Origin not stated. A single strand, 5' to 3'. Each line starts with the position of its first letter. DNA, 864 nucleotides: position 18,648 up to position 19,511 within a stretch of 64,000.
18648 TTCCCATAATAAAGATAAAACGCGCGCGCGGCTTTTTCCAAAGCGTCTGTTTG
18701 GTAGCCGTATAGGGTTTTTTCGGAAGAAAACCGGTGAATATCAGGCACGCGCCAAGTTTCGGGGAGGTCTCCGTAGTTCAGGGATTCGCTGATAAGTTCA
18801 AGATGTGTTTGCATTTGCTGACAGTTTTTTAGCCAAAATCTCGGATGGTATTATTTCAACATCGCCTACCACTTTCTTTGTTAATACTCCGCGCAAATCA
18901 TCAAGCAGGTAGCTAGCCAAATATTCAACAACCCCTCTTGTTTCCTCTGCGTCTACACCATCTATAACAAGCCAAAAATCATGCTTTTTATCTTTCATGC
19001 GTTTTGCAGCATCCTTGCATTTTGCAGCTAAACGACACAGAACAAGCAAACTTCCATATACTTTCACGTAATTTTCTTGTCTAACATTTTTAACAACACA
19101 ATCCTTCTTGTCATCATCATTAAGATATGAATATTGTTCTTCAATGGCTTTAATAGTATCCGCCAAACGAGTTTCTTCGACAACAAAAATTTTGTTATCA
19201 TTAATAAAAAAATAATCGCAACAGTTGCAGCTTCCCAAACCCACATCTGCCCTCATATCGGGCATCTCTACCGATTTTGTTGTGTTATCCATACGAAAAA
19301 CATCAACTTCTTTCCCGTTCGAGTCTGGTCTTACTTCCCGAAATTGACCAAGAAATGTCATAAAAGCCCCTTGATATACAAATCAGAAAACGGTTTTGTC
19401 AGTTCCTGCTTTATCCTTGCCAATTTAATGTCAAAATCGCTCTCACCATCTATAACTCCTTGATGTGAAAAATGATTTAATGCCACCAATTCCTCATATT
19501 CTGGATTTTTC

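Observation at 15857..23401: Four-gene translationally coupled operon: type III-like mod and res separated by an ABC-type ATPase and a 187-aa orphan gene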

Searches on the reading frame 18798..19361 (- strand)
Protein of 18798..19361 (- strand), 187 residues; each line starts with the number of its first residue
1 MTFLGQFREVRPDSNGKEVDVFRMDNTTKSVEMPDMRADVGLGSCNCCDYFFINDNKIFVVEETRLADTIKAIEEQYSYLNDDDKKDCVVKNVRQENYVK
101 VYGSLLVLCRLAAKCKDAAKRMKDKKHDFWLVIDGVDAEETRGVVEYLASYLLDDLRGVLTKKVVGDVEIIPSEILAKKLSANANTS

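Call 3: search_protein_families(library=pfam, proteins=[window:18798-19361:-], max_evalue=0.1)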
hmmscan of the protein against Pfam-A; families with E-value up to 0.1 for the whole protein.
window:18798-19361:- (187 aa): 0 families

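Call 4: search_protein_families(library=padloc, proteins=[window:18798-19361:-], max_evalue=0.1)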
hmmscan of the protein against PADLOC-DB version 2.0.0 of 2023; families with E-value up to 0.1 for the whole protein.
window:18798-19361:- (187 aa): 0 families

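Call 5: search_protein_families(library=ncbifam, proteins=[window:18798-19361:-], max_evalue=0.1)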
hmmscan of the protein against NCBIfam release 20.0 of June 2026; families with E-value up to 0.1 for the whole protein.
window:18798-19361:- (187 aa): 0 families

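Call 10: find_homologous_proteins(query=window:18798-19361:-, max_evalue=0.001)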
Query window:18798-19361:- (187 aa): 95 proteins with E <= 0.001 among 184 candidates.
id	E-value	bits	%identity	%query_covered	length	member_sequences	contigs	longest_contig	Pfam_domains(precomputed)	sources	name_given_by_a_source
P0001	1.2e-90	320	80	100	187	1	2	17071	-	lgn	-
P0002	1.1e-85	304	72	100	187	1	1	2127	-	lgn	-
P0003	1.3e-78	281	71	100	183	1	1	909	-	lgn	-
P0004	3.9e-64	234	92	65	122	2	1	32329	-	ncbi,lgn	-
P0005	4.6e-62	227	58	100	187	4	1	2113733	-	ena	-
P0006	1.2e-61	225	68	81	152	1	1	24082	-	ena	-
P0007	1.2e-61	225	69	81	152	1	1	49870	-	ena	-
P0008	1.9e-60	222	57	99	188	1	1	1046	-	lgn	-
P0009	1.2e-58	216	56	100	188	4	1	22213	-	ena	-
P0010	7.9e-58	213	55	99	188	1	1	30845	-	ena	-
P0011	1.7e-57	212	55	99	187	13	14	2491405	-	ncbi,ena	-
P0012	3.4e-57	211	58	97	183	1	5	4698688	-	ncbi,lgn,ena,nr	ncbi:MAG: hypothetical protein OXI88_10860 [Gammaproteobacteria bacterium]|nr:hypothetical protein [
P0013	1.6e-56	209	54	99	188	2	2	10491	-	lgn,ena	-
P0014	2.8e-56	208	54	99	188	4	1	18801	-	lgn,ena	-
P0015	4.4e-56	207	55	100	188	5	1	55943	-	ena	-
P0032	3.2e-39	152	44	96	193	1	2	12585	-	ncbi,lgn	-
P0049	9.7e-34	135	41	99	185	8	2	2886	-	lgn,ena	-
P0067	4.2e-27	113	37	90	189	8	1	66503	-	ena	-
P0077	6.0e-25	106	41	87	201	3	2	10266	-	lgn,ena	-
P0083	1.6e-22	98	36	93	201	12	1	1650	-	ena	-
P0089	5.8e-21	93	34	100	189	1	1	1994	-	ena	-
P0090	1.0e-20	92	35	81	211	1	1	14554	-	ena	-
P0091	4.7e-16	77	34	81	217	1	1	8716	-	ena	-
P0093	2.8e-15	74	34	86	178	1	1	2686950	-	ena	-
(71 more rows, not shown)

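Call 11: search_protein_families(library=phrogs, proteins=[window:18798-19361:-], max_evalue=0.1)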
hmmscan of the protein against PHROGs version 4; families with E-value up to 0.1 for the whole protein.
window:18798-19361:- (187 aa): 4 families
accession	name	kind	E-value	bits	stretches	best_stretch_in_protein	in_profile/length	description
phrog_35728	-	unknown function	0.0096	16.4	1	60-104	79-122/229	-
phrog_18909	-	unknown function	0.035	15.1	1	68-116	62-112/169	-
phrog_34630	-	unknown function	0.046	15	1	51-97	5-50/110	-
phrog_2496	-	unknown function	0.082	13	0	69-104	337-372/422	-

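Call 14: search_solved_structures(query=A1, max_evalue=10)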
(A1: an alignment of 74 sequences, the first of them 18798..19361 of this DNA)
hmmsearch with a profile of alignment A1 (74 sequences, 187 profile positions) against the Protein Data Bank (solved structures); distinct sequences matched with E-value up to 10: 4.
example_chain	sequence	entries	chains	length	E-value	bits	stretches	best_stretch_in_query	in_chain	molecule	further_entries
2wty_A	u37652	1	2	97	0.016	17.8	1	12-87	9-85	TRANSCRIPTION FACTOR MAFB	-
4auw_A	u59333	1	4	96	0.017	17.8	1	12-87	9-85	TRANSCRIPTION FACTOR MAFB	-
2wt7_B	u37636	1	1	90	0.017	17.8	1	13-86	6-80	TRANSCRIPTION FACTOR MAFB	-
9uce_A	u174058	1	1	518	0.39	13.3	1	101-165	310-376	Glycosyltransferase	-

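Call 15: find_related_loci(query=A1, collection=genome_contigs, flank=10000)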
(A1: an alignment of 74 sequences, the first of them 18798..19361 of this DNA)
Query A1 (187 aa) in genome_contigs; peptide patterns used: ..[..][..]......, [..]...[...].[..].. (x = any residue, [..] = any of these).
82 stretches matched a pattern; 70 encode a relative of the query (tblastn E <= 1e-3); 70 distinct loci.
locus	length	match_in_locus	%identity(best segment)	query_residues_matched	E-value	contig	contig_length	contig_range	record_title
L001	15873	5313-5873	56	1-186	6e-65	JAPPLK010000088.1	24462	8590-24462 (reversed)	MAG: Nitrospira sp. isolate RHO3_bin_20 NODE_3517_length_24462_cov_307.545335, whole genome shotgun sequence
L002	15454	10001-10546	58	1-181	6e-63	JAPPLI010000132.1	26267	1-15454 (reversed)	MAG: Gammaproteobacteria bacterium isolate RHO3_bin_19 NODE_3247_length_26267_cov_54.759843, whole genome shotgun sequen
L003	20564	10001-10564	54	1-187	1e-62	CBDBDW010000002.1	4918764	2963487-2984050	MAG: Gammaproteobacteria bacterium isolate 554e3a7e-5989-4f2a-9094-f6ca052332fc genome assembly, contig: contig_2, whole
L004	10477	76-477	93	54-187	7e-78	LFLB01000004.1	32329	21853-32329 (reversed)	MAG: Candidatus Spongiihabitans thiooxidans isolate LS_SOB contig7569, whole genome shotgun sequence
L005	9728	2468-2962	48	21-187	6e-49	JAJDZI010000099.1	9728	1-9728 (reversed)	MAG: Nitrospirales bacterium isolate jk18x40bins.30 k141_1528475, whole genome shotgun sequence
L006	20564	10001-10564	46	1-187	2e-48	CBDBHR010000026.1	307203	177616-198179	MAG: bacterium isolate 2d38f53d-f68d-4995-9e7e-b4655ca317ad genome assembly, contig: contig_26, whole genome shotgun seq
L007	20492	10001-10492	47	22-187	3e-47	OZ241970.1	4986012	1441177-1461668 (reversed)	MAG: Candidatus Versatilivorator sp. isolate cab9fe59-187a-48cc-98ea-4e9e5a22d3a3 genome assembly, chromosome: 1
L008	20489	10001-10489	48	16-181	6e-46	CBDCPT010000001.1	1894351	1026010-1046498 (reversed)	MAG: Arenicellales bacterium isolate fadde0ce-b209-473f-868c-ec93306c25c8 genome assembly, contig: contig_1, whole genom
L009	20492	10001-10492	46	22-187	9e-44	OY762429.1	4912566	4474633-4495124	MAG: Terriglobia bacterium isolate aa40cff0-ace7-4b53-8087-0ef5d3f4acaf genome assembly, chromosome: 1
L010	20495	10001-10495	44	22-184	2e-43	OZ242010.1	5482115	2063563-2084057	MAG: Candidatus Latescibacterota bacterium isolate 318c57a3-5c92-4b38-acc3-b9680ed3e2d2 genome assembly, chromosome: 1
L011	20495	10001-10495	43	21-187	6e-43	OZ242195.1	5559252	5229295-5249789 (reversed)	MAG: Candidatus Latescibacterota bacterium isolate a57e98d2-c2a9-4833-8eaa-f85fbefd33d8 genome assembly, chromosome: 1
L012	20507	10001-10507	43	17-187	1e-42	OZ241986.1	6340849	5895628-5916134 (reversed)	MAG: Candidatus Latescibacterota bacterium isolate 0d522d25-140f-41b3-910f-d932058e053c genome assembly, chromosome: 1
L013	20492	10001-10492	45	22-187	6e-43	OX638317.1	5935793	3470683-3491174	MAG: uncultured Latescibacteria bacterium isolate cbbe8a84-e08a-4d06-a76e-2eb930d8ff24 genome assembly, chromosome: 1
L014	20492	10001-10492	44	22-187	2e-42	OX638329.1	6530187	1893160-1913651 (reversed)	MAG: uncultured Latescibacteria bacterium isolate 03e23b1f-02ed-4bf0-8d8f-a367d3d93791 genome assembly, chromosome: 1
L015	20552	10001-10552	44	1-186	3e-42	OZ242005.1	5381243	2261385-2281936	MAG: Candidatus Latescibacterota bacterium isolate 4361563e-baaa-404a-b280-629f4181b36f genome assembly, chromosome: 1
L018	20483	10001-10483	44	18-181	2e-41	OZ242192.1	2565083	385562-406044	MAG: Gammaproteobacteria bacterium isolate bebfbfff-9005-43bc-bb2f-60e78c5851df genome assembly, chromosome: 1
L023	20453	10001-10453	46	36-187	2e-38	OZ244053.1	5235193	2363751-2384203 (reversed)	MAG: Terriglobia bacterium isolate c15e5db1-7159-4592-9896-25da90492a0a genome assembly, chromosome: 1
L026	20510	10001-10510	41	9-182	5e-38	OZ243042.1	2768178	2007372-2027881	MAG: Candidatus Poriferihabitaceae bacterium isolate 49d6dd85-0fda-43e6-b460-8c6e23e76669 genome assembly, chromosome: 1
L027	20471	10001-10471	44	34-184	4e-37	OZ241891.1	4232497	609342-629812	MAG: Limisphaerales bacterium isolate 13428dcb-cd66-474c-a4e8-c35200876364 genome assembly, chromosome: 1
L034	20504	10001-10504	38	17-187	1e-33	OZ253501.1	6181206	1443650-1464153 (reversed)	MAG: Candidatus Latescibacterota bacterium isolate f485d00f-16df-4488-a4d1-ddfd292eb512 genome assembly, chromosome: 1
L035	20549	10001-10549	40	1-183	5e-39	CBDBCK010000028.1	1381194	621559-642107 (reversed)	MAG: Dehalococcoidia bacterium isolate 2735045a-58c9-400a-bca5-5a16410cc720 genome assembly, contig: contig_28, whole ge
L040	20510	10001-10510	40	13-184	9e-33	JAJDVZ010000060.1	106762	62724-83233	MAG: Candidatus Latescibacterota bacterium isolate jk18x22bins.75 k141_280626, whole genome shotgun sequence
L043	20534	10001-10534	40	4-184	3e-32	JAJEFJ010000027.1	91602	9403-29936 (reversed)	MAG: Candidatus Latescibacterota bacterium isolate p16x43bins.30 k141_524739, whole genome shotgun sequence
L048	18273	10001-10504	39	14-184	2e-31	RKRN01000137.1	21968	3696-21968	MAG: Candidatus Latescibacterota bacterium isolate PNGco_C_bin1 scaffold_257, whole genome shotgun sequence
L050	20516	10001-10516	35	4-181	3e-29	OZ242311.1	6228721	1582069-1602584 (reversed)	MAG: Candidatus Latescibacterota bacterium isolate bccf755e-c1ee-4055-8c2e-878efcd7d1d4 genome assembly, chromosome: 1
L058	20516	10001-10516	34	4-181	2e-28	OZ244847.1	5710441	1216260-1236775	MAG: Candidatus Latescibacterota bacterium isolate 8a2eb0e1-25ad-4382-8bb9-52b38a0e126b genome assembly, chromosome: 1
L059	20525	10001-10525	37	4-181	1e-28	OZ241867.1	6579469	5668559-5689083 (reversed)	MAG: Candidatus Latescibacterota bacterium isolate 402c3f40-99c9-4ff8-b352-fabea084b2f7 genome assembly, chromosome: 1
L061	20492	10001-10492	39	21-184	4e-27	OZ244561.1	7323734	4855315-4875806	MAG: Candidatus Latescibacterota bacterium isolate 14245923-b953-489b-b549-9f362580a9e9 genome assembly, chromosome: 1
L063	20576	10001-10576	36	21-186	2e-26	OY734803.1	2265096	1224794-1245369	MAG: Arenicellales bacterium isolate 56d03a4b-89fb-405b-b6be-bb90cc2699d2 genome assembly, chromosome: 1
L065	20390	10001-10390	38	54-184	5e-23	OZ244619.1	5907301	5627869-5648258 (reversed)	MAG: Candidatus Latescibacterota bacterium isolate 42df25b2-3f2b-47dc-af7c-4916403e88f0 genome assembly, chromosome: 1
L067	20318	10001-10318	44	4-112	2e-21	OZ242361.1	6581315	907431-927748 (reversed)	MAG: Candidatus Latescibacterota bacterium isolate c7d3165a-3b70-4ca6-a93c-9a173e2068a1 genome assembly, chromosome: 1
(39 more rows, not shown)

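Call 19: predict_structure(alignment_id=A1)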
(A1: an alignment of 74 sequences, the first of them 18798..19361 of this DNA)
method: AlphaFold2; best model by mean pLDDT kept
length: 187 residues; sequences in the alignment: 74
mean_pLDDT: 87.7   pTM: 0.84
mean pLDDT of the five models: 87.7, 86.4, 85.2, 84.8, 84.8
residues with pLDDT >= 90: 105; 70-90: 66; 50-70: 16; < 50: 0
segments of 3 or more residues with pLDDT < 50: none
pLDDT, mean of each block of 10 residues (from residue 1): 88 91 78 87 92 93 84 89 87 89 95 94 94 72 77 90 92 91 81
secondary structure, 60 per line:
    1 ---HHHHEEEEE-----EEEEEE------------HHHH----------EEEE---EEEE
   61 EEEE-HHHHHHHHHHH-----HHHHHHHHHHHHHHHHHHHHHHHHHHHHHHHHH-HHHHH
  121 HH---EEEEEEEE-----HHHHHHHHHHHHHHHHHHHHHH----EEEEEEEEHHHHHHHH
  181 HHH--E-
elements in order: H4-7 E8-12 E18-23 H36-39 E50-53 E57-64 H66-76 H82-114 H116-122 E126-133 H139-160 E165-172 H173-183

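Call 23: fold_search(model_id=the predicted structure, library=pdb)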
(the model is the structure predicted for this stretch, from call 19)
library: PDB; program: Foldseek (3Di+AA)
matches with E <= 10: 453; with E <= 0.001: 0
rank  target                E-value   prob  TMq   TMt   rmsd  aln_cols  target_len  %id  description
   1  7t3b_E                8.6e-02  0.47  0.34  0.23   8.4       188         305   11  GATOR1-RAG-RAGULATOR - GAP Complex (released 2022-04-06)
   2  6s6d_C                1.3e-01  0.21  0.24  0.17  13.8       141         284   12  Crystal structure of RagA-Q66L-GTP/RagC-S75N-GDP GTPase heterodimer complex (released 2019-10-16)
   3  6ulg_G                1.4e-01  0.44  0.22  0.14   6.7        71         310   20  Cryo-EM structure of the FLCN-FNIP2-Rag-Ragulator complex (released 2019-11-20)
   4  8rfb                  1.7e-01  0.21  0.25  0.10  12.8       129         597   10  Cryo-EM structure of the R243C mutant of human Prolyl Endopeptidase-Like (PREPL) protein involved in Congenital myasthen (released 2024-09-04)
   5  6bzf_H                1.9e-01  0.20  0.25  0.24   9.2       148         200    9  Structure of S. cerevisiae Zip2:Spo16 complex, C2 form (released 2018-02-14)
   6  8dhb_A                2.7e-01  0.33  0.21  0.14   6.7        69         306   19  Active FLCN GAP complex (released 2022-09-28)
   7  7t3c_E                2.9e-01  0.41  0.22  0.14   6.9        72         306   19  GATOR1-RAG-RAGULATOR - Dual Complex (released 2022-04-06)
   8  6bzf_G                4.0e-01  0.41  0.36  0.38   6.1       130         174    8  Structure of S. cerevisiae Zip2:Spo16 complex, C2 form (released 2018-02-14)
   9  9f9l_A                4.0e-01  0.14  0.26  0.25   8.4       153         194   10  Crystal structure of MUS81-EME1 bound by compound 16. (released 2024-07-03)
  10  6gi5_B                4.3e-01  0.13  0.20  0.15   8.0        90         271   20  Crystal structure of the ferric enterobactin esterase (PfeE) from Pseudomonas aeruginosa in complex with the tris-cate (released 2018-06-20)
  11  6bzf_A                4.6e-01  0.35  0.37  0.36   6.1       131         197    9  Structure of S. cerevisiae Zip2:Spo16 complex, C2 form (released 2018-02-14)
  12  6s6a_C                4.6e-01  0.20  0.22  0.16   7.1        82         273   20  Crystal structure of RagA-Q66L/RagC-T90N GTPase heterodimer complex (released 2019-10-16)
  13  4wny                  4.6e-01  0.16  0.23  0.29   6.1        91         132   20  Crystal structure of a protein from the universal stress protein family from Burkholderia pseudomallei (released 2014-11-05)
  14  2q3f_B                6.3e-01  0.16  0.25  0.26   6.8        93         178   17  X-ray crystal structure of putative human Ras-related GTP binding D in complex with GMPPNP (released 2007-06-12)
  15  2q3f_A                6.3e-01  0.16  0.25  0.26   6.8        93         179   17  X-ray crystal structure of putative human Ras-related GTP binding D in complex with GMPPNP (released 2007-06-12)
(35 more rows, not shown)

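Call 26: search_protein_families(library=pfam, proteins=[L067:2996-5635:+, L043:5864-7327:+, L059:7314-8474:+, L065:10419-13319:+, L061:10552-11217:+, L012:6836-8410:+, L013:11070-12515:+, L048:7181-8599:+, L048:3550-5766:+, L034:10775-11197:+], max_evalue=0.001)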
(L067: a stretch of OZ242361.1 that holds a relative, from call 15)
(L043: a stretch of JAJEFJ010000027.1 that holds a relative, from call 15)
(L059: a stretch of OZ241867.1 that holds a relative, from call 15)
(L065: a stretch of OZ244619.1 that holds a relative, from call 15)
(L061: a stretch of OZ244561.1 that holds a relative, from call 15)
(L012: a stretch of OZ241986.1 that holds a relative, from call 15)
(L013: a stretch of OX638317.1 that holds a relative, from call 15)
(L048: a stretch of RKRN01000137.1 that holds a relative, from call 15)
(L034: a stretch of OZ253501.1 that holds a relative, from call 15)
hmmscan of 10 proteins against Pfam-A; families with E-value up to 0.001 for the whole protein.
L067:2996-5635:+ (879 aa): 4 families
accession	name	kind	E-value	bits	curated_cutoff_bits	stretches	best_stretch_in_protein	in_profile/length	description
PF00754.31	F5_F8_type_C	-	8.4e-11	42.5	28.2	1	102-170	12-73/127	F5/8 type C domain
PF22633.2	F5_F8_type_C_2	-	4.4e-10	40.5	27.8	0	107-171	1-59/91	NedA-like, galactose-binding domain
PF13860.13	FlgD_ig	-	9.8e-07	29.1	27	1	806-851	25-69/79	FlgD Ig-like domain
PF13585.12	CHU_C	-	3.7e-05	24.2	27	1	779-857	6-72/86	CHU_C Type IX secretion signal domain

L043:5864-7327:+ (487 aa): 3 families
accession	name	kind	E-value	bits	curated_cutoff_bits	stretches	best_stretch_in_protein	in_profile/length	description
PF00884.28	Sulfatase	-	1.5e-42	146.4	25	1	5-357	1-300/301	Sulfatase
PF16347.10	SGSH_C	-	1.3e-12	48.5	29.3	1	306-447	1-146/154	N-sulphoglucosamine sulphohydrolase, C-terminal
PF01663.27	Phosphodiest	-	1.9e-08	34.8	23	1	8-77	2-72/342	Type I phosphodiesterase / nucleotide pyrophosphatase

L059:7314-8474:+ (386 aa): 2 families
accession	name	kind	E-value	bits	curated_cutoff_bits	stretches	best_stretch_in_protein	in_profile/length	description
PF13378.12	MR_MLE_C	-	7e-45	153.9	29.4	1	150-373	2-218/219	Enolase C-terminal domain-like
PF02746.21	MR_MLE_N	-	4.8e-07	30.4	22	1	46-122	30-117/117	Mandelate racemase / muconate lactonizing enzyme, N-terminal domain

L065:10419-13319:+ (966 aa): 0 families

L061:10552-11217:+ (221 aa): 1 family
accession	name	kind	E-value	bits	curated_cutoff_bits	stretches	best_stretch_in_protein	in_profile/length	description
PF04199.19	Cyclase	-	3.8e-14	53.6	23.1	1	10-150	1-134/142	Putative cyclase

L012:6836-8410:+ (524 aa): 1 family
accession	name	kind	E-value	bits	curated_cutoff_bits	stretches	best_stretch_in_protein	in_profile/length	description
PF02638.21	GHL10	-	1.2e-12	48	27.9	1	45-195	21-161/311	Glycosyl hydrolase-like 10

L013:11070-12515:+ (481 aa): 0 families

L048:7181-8599:+ (472 aa): 3 families
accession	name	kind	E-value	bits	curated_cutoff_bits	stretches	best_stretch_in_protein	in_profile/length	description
PF00919.26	UPF0004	-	5.5e-29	100.5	27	1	24-123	1-98/98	Uncharacterized protein family UPF0004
PF04055.27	Radical_SAM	-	6.4e-29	101.7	29.5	1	169-336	2-165/166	Radical SAM superfamily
PF01938.26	TRAM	-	1.2e-06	28.8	21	1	391-454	1-59/61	TRAM domain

L048:3550-5766:+ (738 aa): 7 families
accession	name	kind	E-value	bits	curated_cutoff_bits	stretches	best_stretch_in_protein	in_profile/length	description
PF00580.27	UvrD-helicase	-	1.5e-93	313.8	23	1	7-269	1-271/271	UvrD/REP helicase N-terminal domain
PF13361.12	UvrD_C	-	1.6e-68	232.2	25.6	2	274-426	1-152/350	UvrD-like helicase C-terminal domain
PF13245.12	AAA_19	-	6.6e-23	81.8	25.1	1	12-254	2-134/134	AAA domain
PF13538.12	UvrD_C_2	-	1.9e-08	34.5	27.4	1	550-609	3-51/52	UvrD-like helicase C-terminal domain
PF21196.3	PcrA_UvrD_tudor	-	6.9e-07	29.5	23.9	1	691-733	1-44/48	PcrA/UvrD tudor domain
PF13604.12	AAA_30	-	6.8e-06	26.4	27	0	7-72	2-67/191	AAA domain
PF01443.25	Viral_helicase1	-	1.5e-05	25.4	21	0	205-255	56-103/228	Viral superfamily 1 RNA helicase core domain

L034:10775-11197:+ (140 aa): 1 family
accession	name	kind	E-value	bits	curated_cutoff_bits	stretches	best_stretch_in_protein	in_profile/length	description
PF24777.1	DUF7700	-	2.4e-05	24.5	25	1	19-129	7-114/115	Domain of unknown function (DUF7700)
